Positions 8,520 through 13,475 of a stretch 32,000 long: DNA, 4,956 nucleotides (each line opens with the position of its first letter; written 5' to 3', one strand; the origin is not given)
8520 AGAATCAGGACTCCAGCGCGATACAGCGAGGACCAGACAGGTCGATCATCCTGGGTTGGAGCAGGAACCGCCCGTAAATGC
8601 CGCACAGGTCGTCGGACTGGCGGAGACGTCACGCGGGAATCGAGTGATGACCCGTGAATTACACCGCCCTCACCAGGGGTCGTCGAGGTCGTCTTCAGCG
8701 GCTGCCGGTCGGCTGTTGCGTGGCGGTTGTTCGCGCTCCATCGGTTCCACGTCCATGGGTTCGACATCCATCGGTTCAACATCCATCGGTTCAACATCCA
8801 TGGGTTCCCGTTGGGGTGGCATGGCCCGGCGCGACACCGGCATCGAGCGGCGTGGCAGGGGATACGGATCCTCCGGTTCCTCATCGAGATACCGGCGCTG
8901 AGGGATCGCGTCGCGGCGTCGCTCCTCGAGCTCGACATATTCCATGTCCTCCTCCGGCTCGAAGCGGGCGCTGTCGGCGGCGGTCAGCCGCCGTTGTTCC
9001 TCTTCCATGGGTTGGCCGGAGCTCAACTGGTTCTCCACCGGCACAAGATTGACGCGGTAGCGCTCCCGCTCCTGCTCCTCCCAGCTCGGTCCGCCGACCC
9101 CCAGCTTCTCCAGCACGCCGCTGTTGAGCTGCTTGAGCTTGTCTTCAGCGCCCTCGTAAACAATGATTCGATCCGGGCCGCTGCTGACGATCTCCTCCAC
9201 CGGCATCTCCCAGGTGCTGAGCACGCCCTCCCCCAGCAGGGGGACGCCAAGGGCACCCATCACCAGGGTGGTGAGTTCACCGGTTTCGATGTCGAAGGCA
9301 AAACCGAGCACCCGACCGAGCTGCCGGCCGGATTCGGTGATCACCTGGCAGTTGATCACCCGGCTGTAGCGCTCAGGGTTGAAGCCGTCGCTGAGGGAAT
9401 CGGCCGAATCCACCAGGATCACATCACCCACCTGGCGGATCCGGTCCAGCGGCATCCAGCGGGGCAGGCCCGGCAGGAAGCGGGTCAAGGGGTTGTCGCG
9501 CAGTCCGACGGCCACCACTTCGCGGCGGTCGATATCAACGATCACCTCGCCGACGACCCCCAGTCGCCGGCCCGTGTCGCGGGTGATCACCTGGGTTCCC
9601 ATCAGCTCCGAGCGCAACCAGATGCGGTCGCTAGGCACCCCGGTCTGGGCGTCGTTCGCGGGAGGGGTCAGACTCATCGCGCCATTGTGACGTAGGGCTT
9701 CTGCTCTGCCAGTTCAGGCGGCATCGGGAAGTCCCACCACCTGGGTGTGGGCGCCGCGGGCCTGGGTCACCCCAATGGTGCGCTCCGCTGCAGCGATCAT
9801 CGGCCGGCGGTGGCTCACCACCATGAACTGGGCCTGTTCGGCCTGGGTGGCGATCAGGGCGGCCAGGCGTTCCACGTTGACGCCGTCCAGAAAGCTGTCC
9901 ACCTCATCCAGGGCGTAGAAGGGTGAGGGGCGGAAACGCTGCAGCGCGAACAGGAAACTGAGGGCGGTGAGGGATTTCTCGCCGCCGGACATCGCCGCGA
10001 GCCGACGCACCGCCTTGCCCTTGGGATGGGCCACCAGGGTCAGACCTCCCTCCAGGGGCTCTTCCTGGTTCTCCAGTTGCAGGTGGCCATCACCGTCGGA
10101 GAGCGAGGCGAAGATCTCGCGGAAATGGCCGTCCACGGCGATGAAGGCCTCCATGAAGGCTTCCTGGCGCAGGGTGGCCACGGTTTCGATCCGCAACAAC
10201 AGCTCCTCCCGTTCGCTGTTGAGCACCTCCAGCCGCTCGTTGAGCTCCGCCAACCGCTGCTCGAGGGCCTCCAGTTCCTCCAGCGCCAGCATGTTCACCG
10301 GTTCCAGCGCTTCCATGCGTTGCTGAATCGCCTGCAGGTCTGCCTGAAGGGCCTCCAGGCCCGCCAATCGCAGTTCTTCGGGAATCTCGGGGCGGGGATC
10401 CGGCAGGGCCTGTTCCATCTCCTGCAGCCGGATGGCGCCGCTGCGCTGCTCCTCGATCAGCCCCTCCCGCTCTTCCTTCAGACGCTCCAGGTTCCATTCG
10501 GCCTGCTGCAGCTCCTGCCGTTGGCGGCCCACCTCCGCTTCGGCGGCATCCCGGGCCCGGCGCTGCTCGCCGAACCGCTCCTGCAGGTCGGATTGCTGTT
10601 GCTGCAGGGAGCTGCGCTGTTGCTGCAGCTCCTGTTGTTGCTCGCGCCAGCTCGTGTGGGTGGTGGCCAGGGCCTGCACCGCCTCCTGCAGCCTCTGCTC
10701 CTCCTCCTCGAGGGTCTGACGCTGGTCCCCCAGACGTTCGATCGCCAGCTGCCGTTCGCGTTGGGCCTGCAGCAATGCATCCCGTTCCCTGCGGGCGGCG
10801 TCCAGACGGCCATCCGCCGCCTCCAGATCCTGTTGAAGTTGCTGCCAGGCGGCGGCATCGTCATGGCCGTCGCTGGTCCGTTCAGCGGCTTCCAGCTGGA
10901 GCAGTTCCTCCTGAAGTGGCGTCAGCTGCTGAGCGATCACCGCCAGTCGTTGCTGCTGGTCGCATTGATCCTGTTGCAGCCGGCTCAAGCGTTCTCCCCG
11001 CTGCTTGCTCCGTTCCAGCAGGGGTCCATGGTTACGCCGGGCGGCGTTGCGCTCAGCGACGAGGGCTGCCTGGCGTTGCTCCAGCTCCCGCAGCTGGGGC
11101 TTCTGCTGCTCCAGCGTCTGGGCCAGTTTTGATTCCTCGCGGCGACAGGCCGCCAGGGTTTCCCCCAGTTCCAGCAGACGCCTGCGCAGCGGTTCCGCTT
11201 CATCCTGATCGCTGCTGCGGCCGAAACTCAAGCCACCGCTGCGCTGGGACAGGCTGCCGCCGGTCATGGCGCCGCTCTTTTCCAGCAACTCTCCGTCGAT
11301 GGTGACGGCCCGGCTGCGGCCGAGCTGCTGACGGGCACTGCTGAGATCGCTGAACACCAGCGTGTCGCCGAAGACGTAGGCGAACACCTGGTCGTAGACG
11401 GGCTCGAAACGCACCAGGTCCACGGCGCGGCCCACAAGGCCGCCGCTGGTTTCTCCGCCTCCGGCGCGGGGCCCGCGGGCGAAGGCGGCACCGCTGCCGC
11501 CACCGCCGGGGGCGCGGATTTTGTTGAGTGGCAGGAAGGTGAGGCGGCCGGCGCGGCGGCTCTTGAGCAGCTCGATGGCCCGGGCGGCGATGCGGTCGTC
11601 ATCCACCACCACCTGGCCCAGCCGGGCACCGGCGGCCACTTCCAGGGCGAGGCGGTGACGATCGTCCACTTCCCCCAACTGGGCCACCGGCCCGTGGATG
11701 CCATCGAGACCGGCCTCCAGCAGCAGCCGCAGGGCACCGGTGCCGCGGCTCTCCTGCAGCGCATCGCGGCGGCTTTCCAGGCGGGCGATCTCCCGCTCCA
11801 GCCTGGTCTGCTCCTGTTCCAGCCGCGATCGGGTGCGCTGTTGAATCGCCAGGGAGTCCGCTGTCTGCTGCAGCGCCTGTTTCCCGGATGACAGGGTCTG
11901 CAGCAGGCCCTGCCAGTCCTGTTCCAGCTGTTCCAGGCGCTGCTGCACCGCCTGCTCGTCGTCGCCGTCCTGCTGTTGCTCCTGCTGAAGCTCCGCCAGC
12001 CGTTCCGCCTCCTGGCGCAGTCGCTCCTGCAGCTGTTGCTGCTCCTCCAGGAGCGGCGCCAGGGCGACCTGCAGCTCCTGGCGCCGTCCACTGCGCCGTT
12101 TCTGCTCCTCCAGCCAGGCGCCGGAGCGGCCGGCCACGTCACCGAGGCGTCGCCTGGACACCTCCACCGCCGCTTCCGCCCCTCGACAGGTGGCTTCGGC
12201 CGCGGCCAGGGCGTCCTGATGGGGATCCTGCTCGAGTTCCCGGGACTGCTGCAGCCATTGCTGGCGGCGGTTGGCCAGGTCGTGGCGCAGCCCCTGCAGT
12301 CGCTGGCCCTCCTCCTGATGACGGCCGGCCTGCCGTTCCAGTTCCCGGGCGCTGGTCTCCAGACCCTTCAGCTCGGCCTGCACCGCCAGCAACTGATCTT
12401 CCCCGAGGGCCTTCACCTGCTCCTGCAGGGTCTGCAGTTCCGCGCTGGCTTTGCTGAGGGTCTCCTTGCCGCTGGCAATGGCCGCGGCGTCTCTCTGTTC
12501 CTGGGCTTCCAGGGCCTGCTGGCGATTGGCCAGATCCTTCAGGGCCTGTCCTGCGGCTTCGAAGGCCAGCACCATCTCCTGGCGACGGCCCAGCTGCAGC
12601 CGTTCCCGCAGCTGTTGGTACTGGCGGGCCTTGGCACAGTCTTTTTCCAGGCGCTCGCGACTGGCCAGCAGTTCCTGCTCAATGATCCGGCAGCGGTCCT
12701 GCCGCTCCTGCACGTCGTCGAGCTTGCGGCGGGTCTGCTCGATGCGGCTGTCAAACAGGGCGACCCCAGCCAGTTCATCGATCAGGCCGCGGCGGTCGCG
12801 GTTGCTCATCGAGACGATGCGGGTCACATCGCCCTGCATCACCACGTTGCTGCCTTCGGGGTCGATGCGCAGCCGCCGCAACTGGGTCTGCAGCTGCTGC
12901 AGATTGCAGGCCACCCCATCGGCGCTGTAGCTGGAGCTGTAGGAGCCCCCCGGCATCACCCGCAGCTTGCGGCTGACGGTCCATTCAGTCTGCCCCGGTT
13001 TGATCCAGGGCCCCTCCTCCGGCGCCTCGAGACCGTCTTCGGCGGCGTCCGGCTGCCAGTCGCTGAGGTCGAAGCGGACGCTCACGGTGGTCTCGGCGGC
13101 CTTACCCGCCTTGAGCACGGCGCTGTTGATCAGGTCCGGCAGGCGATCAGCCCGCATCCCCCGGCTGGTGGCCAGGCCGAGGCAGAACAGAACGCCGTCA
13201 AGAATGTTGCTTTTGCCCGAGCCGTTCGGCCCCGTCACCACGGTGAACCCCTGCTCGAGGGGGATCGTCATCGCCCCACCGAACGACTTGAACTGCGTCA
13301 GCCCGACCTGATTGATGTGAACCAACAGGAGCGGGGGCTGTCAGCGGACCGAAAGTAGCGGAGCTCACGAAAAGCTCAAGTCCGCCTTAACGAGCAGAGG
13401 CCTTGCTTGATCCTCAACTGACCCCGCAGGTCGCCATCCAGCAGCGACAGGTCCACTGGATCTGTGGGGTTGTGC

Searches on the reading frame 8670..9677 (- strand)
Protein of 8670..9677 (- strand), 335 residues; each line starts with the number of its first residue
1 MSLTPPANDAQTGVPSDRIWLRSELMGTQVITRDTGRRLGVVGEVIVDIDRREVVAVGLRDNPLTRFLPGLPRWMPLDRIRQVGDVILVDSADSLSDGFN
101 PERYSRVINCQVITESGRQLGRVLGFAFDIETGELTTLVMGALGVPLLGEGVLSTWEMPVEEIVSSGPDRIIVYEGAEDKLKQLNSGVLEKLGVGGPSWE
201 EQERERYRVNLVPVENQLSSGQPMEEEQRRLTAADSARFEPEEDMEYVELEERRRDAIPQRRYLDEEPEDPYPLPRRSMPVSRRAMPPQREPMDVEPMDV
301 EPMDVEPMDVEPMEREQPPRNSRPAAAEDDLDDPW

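Call 99: search_protein_families(library=pfam, proteins=[window:8670-9677:-], max_evalue=0.00001)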
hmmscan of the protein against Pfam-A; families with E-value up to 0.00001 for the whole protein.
window:8670-9677:- (335 aa): 1 family
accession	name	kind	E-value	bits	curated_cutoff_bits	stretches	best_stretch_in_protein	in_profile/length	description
PF05239.21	PRC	-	3.3e-19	69.1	21.2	2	103-178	5-76/78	PRC-barrel domain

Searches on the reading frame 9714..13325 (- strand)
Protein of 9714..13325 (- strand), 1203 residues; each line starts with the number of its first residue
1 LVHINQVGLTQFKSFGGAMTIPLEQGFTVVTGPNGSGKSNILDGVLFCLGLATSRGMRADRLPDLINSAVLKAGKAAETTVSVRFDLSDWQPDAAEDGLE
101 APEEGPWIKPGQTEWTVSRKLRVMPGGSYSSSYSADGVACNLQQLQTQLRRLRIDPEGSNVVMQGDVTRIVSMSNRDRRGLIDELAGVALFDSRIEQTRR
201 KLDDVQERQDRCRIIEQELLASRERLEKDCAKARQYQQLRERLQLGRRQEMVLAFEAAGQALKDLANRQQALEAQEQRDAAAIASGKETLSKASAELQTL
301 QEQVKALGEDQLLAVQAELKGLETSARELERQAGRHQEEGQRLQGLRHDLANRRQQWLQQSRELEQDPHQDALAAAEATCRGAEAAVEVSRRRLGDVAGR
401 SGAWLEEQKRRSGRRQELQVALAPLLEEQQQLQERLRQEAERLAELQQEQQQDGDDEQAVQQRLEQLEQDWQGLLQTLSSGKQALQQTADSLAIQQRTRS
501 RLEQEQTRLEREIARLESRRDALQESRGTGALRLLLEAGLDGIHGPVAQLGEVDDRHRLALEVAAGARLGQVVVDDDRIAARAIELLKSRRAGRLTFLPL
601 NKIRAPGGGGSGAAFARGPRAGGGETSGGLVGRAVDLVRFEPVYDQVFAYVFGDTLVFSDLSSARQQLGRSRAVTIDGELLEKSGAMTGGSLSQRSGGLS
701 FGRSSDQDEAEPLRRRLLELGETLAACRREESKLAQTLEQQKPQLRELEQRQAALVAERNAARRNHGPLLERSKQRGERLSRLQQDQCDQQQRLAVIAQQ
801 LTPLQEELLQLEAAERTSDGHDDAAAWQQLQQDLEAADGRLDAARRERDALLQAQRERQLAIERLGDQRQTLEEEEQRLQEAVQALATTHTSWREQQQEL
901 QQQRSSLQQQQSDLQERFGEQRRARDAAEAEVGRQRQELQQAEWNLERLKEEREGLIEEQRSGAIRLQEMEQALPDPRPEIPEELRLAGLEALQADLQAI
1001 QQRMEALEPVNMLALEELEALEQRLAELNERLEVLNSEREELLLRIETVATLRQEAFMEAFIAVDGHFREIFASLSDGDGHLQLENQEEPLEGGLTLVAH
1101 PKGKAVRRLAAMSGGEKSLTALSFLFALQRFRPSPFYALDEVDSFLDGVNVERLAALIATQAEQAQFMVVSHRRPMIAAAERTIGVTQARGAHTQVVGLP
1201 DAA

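Call 99: search_protein_families(library=pfam, proteins=[window:9714-13325:-], max_evalue=0.00001)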
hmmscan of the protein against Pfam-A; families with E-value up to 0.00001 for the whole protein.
window:9714-13325:- (1203 aa): 5 families
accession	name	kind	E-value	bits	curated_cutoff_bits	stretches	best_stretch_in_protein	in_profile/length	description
PF02463.25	SMC_N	-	8.8e-57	192.5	40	1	4-1193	2-218/220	RecF/RecN/SMC N terminal domain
PF06470.18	SMC_hinge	-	2.9e-28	99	22.5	1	541-666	2-114/116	SMC proteins Flexible Hinge Domain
PF13304.12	AAA_21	-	2.2e-10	41.5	27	0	27-51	1-25/304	AAA domain, putative AbiEii toxin, Type IV TA system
PF13476.12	AAA_23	-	8.9e-09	36.7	27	1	10-305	5-194/201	AAA domain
PF13555.12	AAA_29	-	7.3e-06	26.1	27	0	7-49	4-46/61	P-loop containing region of AAA domain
